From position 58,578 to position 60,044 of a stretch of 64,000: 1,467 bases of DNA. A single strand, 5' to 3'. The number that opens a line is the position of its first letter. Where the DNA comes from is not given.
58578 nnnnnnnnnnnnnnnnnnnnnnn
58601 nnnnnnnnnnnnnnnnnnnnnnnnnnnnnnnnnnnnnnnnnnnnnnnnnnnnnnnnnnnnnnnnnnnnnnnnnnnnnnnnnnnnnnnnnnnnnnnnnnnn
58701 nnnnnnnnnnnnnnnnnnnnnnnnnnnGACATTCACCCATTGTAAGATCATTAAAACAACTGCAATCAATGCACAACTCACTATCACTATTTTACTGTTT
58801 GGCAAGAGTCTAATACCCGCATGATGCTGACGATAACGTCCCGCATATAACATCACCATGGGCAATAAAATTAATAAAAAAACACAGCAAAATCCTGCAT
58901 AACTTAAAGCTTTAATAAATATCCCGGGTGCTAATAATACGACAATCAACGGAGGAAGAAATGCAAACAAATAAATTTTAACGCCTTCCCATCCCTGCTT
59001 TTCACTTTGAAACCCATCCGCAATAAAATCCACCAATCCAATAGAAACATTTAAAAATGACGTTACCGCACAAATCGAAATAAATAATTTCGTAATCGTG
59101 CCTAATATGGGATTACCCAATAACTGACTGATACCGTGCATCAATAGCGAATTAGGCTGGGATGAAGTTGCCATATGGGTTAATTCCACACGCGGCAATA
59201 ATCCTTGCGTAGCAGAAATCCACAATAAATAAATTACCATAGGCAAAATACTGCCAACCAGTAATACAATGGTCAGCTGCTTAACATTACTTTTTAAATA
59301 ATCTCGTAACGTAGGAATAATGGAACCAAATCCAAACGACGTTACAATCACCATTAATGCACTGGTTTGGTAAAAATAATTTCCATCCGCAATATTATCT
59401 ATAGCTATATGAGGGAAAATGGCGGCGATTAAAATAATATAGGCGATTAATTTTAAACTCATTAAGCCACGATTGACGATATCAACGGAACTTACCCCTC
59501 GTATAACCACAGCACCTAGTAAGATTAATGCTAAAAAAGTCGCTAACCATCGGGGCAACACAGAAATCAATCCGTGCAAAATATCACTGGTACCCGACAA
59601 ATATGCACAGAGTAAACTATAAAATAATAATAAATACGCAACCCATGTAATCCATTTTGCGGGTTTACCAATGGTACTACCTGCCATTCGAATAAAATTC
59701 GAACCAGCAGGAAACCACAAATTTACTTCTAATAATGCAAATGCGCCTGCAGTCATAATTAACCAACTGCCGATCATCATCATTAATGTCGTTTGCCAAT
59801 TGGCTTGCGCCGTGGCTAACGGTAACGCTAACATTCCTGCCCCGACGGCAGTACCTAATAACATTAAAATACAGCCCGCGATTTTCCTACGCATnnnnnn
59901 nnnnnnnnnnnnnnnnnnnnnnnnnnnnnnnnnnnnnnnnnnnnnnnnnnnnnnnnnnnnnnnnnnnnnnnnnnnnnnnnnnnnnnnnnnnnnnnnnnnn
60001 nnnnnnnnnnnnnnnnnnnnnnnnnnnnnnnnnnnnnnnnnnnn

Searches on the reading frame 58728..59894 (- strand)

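Call 47: search_protein_families(library=pfam, proteins=[window:58728-59894:-], max_evalue=0.00001)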
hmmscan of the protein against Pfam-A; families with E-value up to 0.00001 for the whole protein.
window:58728-59894:- (389 aa): 1 family
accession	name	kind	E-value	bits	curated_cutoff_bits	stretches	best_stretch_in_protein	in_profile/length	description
PF03222.19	Trp_Tyr_perm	-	1e-84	285.4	22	1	2-383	2-391/393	Tryptophan/tyrosine permease family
